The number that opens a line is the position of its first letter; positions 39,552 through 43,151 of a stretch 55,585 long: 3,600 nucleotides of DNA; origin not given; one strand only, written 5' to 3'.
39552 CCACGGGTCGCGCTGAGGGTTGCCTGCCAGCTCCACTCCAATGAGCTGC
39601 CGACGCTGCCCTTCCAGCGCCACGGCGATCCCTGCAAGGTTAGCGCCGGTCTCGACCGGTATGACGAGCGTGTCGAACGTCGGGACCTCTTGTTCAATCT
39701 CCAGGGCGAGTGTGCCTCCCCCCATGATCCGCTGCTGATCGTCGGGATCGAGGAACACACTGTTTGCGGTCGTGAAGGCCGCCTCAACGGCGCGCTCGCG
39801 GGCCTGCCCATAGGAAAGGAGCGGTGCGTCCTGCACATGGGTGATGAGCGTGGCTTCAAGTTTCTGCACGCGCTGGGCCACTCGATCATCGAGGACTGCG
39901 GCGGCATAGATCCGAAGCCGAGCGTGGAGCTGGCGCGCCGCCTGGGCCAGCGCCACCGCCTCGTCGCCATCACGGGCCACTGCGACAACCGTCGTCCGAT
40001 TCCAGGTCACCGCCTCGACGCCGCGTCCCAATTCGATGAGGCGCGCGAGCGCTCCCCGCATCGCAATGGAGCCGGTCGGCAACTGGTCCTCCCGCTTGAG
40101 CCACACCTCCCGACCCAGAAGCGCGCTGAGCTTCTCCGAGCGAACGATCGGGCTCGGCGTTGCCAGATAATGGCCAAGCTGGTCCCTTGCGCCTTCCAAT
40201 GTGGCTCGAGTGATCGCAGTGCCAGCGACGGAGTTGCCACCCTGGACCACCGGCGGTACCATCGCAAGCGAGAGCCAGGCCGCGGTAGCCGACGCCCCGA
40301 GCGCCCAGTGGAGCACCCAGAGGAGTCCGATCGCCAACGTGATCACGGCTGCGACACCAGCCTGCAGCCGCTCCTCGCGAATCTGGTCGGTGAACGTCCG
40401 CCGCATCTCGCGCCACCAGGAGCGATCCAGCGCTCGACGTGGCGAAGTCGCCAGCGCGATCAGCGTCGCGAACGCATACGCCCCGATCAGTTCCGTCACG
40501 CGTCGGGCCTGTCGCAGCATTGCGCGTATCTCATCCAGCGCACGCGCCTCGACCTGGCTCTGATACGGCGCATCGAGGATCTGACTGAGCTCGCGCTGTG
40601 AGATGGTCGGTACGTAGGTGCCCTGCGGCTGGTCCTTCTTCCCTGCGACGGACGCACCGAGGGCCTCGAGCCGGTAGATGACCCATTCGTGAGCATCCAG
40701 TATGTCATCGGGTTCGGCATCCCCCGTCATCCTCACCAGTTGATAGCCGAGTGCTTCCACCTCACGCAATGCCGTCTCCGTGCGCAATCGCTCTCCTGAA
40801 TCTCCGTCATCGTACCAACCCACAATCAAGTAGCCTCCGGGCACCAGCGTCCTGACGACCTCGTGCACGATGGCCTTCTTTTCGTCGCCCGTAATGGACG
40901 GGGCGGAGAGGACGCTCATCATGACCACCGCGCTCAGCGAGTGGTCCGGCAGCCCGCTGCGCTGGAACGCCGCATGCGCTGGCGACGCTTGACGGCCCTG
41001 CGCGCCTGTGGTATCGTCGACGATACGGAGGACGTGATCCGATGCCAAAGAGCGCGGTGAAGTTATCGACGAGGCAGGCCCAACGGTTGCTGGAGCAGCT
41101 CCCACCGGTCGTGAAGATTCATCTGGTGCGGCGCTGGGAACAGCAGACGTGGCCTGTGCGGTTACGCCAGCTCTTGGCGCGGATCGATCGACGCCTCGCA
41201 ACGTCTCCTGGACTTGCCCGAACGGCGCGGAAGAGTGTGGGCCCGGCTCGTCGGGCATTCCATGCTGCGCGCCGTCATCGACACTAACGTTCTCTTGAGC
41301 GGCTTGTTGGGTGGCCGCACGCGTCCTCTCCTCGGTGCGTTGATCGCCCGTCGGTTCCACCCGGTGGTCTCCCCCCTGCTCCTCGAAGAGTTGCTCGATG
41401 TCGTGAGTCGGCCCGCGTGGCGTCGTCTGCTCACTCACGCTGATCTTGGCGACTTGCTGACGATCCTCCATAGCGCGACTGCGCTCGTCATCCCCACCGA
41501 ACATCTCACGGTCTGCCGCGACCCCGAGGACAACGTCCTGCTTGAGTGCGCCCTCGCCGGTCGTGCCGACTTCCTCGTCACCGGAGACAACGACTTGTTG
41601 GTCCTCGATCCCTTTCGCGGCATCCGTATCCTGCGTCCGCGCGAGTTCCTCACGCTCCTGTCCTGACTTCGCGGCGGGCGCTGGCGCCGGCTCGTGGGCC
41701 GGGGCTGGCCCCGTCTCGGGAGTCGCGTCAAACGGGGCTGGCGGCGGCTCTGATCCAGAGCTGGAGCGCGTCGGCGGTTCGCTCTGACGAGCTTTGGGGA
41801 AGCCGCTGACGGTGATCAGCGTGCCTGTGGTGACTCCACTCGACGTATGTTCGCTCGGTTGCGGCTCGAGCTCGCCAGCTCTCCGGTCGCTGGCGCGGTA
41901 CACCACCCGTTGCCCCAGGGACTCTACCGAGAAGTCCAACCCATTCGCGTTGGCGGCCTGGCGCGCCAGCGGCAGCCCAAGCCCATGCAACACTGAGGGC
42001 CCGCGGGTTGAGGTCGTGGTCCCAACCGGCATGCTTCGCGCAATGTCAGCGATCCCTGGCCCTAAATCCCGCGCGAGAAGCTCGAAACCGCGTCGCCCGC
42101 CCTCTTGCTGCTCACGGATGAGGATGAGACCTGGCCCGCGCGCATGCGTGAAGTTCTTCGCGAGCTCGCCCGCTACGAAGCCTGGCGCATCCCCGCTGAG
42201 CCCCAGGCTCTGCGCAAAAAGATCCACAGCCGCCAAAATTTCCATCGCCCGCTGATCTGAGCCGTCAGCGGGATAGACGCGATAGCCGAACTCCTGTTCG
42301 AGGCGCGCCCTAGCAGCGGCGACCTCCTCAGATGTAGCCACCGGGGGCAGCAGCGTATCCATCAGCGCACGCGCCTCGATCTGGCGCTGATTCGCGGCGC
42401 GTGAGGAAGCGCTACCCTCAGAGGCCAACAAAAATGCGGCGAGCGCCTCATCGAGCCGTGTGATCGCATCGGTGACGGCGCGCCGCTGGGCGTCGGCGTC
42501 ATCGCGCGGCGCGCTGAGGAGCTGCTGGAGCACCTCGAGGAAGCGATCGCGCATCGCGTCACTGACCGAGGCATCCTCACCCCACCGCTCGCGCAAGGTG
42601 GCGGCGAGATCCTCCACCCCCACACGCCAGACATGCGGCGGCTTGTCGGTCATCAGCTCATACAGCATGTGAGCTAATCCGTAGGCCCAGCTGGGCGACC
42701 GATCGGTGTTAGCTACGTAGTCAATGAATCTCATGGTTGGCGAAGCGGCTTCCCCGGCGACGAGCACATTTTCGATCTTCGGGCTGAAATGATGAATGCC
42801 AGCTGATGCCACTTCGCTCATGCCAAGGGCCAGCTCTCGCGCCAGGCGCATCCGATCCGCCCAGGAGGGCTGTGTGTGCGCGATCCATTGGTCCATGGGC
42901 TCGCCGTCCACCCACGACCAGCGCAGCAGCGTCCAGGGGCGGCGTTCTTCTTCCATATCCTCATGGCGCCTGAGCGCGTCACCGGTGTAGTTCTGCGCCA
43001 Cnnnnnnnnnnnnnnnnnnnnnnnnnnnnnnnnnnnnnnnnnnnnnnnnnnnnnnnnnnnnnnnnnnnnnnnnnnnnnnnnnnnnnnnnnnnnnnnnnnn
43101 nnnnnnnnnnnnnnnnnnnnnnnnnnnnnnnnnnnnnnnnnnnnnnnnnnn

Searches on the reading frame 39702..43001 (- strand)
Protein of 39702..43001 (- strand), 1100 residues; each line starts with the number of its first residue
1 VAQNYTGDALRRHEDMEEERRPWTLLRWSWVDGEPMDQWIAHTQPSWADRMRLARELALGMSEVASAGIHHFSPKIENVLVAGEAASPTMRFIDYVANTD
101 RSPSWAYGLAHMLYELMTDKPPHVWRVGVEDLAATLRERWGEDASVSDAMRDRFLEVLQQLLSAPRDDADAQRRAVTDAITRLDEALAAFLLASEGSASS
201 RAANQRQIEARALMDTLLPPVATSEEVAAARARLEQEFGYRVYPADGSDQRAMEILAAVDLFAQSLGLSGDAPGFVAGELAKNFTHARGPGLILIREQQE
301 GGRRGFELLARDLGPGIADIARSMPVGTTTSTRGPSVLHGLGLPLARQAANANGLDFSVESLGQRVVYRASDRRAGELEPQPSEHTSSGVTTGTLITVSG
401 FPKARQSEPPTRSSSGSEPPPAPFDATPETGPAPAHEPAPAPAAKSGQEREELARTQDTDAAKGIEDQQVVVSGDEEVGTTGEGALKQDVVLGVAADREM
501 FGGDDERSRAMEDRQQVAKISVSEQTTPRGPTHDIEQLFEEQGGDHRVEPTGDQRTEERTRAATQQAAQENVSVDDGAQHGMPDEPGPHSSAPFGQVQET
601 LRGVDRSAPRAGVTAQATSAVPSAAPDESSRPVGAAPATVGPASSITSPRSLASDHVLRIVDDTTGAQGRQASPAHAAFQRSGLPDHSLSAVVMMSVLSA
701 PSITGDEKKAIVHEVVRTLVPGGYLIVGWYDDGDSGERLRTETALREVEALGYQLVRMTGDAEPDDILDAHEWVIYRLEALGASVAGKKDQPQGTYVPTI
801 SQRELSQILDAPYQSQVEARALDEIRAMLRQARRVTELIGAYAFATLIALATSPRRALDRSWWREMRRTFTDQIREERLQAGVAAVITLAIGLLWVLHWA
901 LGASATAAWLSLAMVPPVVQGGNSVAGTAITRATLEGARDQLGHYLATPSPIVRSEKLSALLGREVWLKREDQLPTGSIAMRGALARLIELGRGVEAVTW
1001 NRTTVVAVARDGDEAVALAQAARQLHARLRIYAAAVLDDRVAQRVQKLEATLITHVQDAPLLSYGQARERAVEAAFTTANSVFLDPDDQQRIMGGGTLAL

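Call 8: search_protein_families(library=pfam, proteins=[window:39786-42785:-], max_evalue=0.01)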
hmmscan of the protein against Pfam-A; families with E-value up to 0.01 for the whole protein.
window:39786-42785:- (1000 aa): 1 family
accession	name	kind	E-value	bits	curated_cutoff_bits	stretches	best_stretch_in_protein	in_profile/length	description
PF00291.31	PALP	-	5.5e-15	55.9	35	1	876-983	6-107/295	Pyridoxal-phosphate dependent enzyme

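Call 18: find_homologous_proteins(query=window:39702-43001:-)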
Query window:39702-43001:-: 8000 candidates shared short words with the query, none scored E <= 0.001.

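Call 26: find_related_loci(query=window:39702-43001:-, collection=genome_contigs, flank=10000)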
Query window:39702-43001:- (1100 aa) in genome_contigs; peptide patterns used: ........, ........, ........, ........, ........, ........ (x = any residue, [..] = any of these).
120 stretches matched a pattern, but none encodes a relative of the query by tblastn (E <= 1e-3).

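Call 27: find_related_loci(query=window:39702-43001:-, collection=metagenome_contigs, flank=10000)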
Query window:39702-43001:- (1100 aa) in metagenome_contigs; peptide patterns used: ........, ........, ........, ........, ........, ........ (x = any residue, [..] = any of these).
137 stretches matched a pattern, but none encodes a relative of the query by tblastn (E <= 1e-3).

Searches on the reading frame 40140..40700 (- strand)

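Call 21: search_protein_families(library=pfam, proteins=[window:40140-40700:-], max_evalue=10)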
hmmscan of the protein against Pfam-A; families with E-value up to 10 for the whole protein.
window:40140-40700:- (187 aa): 1 family
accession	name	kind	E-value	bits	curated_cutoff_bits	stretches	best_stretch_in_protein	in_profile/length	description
PF12833.13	HTH_18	-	0.46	11.3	33.6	1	35-89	13-68/80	Helix-turn-helix domain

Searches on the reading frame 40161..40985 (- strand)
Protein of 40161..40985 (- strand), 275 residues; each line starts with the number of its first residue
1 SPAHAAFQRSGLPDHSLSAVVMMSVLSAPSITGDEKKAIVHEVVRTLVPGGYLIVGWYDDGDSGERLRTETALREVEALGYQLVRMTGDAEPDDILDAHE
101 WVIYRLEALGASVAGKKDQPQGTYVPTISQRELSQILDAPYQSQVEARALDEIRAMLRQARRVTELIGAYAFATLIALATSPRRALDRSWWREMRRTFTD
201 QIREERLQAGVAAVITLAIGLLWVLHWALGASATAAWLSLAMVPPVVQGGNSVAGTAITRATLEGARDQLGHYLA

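Call 43: search_protein_representatives(protein=window:40161-40985:-)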
Query: 275 residues. Proteins with E-value up to 0.001 (for the whole library): 20; up to 1e-10: 0; up to 1e-30: 0. The best 20 are listed.
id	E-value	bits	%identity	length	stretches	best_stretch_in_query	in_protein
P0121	2.7e-09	53.3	39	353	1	4-106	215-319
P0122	2.8e-09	53.3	41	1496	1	2-105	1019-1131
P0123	7.4e-09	51.9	32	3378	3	5-131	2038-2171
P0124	1.5e-08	50.9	39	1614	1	4-109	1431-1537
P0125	2.5e-08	50.1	40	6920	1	6-119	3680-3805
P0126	3.3e-08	49.7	34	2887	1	6-109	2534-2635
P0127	9.7e-08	48.2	38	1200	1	4-116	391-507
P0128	4.4e-07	46.1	42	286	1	5-107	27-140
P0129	1.5e-06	44.3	35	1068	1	7-110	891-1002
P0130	2.0e-06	43.9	39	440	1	6-95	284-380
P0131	2.1e-06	43.8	33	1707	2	15-106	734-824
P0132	4.6e-06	42.7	33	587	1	2-108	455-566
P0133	7.4e-06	42.0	37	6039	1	5-117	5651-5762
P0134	4.5e-05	39.5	32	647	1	7-109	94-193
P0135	9.5e-05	38.4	36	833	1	15-109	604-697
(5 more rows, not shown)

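Call 47: find_encoding_contigs(protein=P0123, flank=10000, max_places=2)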
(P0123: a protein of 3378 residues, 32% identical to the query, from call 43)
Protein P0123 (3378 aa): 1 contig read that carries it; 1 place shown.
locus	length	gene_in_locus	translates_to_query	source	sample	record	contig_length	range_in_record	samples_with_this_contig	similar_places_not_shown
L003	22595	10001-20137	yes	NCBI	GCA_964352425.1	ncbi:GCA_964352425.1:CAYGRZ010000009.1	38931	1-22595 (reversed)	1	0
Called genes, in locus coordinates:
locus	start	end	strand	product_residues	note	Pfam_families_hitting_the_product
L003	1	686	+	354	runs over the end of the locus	PF11104:PilM_2 (faint), PF14450:FtsA (faint), PF02491:SHS2_FTSA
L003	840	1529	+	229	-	PF00849:PseudoU_synth_2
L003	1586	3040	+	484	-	PF13522:GATase_6 (weak), PF13537:GATase_7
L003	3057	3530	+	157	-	PF03449:GreA_GreB_N, PF01272:GreA_GreB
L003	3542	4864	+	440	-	PF00349:Hexokinase_1, PF03727:Hexokinase_2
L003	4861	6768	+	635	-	PF00989:PAS, PF13188:PAS_8, PF08448:PAS_4, PF13426:PAS_9, PF00989:PAS, PF08448:PAS_4, PF13426:PAS_9, PF00512:HisKA, +2 more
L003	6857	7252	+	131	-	PF00072:Response_reg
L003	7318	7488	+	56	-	PF11154:DUF2934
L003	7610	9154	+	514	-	PF08448:PAS_4, PF12860:PAS_7 (faint), PF13188:PAS_8 (faint), PF00989:PAS (weak), PF08447:PAS_3 (faint), PF13426:PAS_9 (weak), PF00512:HisKA, PF02518:HATPase_c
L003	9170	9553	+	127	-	PF00072:Response_reg, PF03709:OKR_DC_1_N (weak)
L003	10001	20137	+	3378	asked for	PF05175:MTS (faint), PF08241:Methyltransf_11 (faint), PF08242:Methyltransf_12 (faint), PF01135:PCMT (weak), PF06325:PrmA, PF13649:Methyltransf_25, PF13847:Methyltransf_31, PF00069:Pkinase (weak), +2 more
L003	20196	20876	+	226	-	PF01797:Y1_Tnp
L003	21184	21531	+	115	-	PF05973:Gp49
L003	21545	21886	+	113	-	PF13744:HTH_37, PF01381:HTH_3, PF12844:HTH_19 (weak), PF13560:HTH_31 (weak)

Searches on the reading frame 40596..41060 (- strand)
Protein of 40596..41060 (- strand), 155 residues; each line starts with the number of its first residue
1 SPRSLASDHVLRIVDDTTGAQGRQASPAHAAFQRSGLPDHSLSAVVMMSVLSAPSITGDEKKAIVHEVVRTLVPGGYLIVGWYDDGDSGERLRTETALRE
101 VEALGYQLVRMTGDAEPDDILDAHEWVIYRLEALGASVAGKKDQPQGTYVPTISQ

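Call 21: search_protein_families(library=pfam, proteins=[window:40596-41060:-], max_evalue=10)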
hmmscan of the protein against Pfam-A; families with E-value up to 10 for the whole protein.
window:40596-41060:- (155 aa): 2 families
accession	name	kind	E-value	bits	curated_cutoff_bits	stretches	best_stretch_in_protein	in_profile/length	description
PF08241.18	Methyltransf_11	-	0.0031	18.5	21.2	1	28-80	47-95/95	Methyltransferase domain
PF13649.12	Methyltransf_25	-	0.061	14.5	27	1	8-76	31-97/97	Methyltransferase domain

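Call 22: search_solved_structures(query=window:40596-41060:-, max_evalue=10, show_alignments=3)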
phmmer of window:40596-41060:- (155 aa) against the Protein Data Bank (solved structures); distinct sequences matched with E-value up to 10: 1.
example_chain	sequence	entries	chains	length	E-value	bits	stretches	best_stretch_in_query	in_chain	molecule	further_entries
2yqz_A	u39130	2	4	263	0.34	14.1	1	23-85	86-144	Hypothetical protein TTHA0223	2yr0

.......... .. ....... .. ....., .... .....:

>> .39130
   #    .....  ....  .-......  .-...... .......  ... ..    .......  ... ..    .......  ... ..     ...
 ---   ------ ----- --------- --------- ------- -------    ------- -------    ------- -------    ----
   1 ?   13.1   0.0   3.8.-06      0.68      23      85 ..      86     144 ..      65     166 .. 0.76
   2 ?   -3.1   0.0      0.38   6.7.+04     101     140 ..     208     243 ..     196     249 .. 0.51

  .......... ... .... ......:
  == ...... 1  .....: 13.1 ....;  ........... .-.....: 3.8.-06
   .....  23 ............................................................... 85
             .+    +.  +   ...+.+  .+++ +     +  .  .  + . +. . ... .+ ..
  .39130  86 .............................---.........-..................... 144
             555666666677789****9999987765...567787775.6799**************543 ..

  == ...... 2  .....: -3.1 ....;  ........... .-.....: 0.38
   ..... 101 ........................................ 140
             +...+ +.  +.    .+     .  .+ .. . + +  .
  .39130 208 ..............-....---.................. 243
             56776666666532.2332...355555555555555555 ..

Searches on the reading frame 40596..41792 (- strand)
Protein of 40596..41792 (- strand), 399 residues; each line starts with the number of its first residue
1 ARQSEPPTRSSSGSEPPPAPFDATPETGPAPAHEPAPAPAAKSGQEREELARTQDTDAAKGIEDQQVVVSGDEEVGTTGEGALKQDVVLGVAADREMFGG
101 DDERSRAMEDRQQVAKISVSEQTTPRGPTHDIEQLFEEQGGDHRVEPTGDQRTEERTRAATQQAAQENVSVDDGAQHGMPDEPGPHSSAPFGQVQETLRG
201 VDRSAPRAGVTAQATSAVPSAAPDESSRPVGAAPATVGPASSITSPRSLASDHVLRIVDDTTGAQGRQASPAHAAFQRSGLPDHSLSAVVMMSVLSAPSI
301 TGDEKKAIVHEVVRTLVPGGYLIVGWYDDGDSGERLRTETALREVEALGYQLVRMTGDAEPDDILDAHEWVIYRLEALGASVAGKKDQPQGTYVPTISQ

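Call 21: search_protein_families(library=pfam, proteins=[window:40596-41792:-], max_evalue=10)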
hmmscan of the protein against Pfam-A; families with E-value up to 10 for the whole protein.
window:40596-41792:- (399 aa): 1 family
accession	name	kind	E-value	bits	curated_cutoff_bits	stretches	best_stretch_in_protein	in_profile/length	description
PF08241.18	Methyltransf_11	-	0.013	16.6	21.2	1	272-324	47-95/95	Methyltransferase domain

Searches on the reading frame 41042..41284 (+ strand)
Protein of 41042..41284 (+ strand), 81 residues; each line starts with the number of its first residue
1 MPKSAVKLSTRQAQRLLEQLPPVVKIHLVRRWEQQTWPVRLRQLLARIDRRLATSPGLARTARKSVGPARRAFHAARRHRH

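Call 9: search_protein_families(library=pfam, proteins=[window:41042-41284:+], max_evalue=0.01)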
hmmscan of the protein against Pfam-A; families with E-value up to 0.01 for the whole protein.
window:41042-41284:+ (81 aa): 1 family
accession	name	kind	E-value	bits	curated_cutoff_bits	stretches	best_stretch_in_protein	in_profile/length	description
PF10025.14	DUF2267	-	3.3e-05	24.6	29.8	1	8-66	35-95/122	Uncharacterized conserved protein (DUF2267)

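Call 76: search_protein_families(library=ncbifam, proteins=[window:41042-41284:+], max_evalue=0.01)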
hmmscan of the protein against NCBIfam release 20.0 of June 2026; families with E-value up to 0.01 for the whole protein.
window:41042-41284:+ (81 aa): 2 families
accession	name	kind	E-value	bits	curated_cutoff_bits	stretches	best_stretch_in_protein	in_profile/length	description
NF047401.1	TA_anti_VapB15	equivalog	0.0013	18.9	80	1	6-48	2-44/66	type II toxin-antitoxin system VapB15 family antitoxin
NF038211.1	MFT_alt_reg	equivalog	0.0063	16.9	285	1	33-59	66-92/193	mycofactocin system transcriptional regulator MftR2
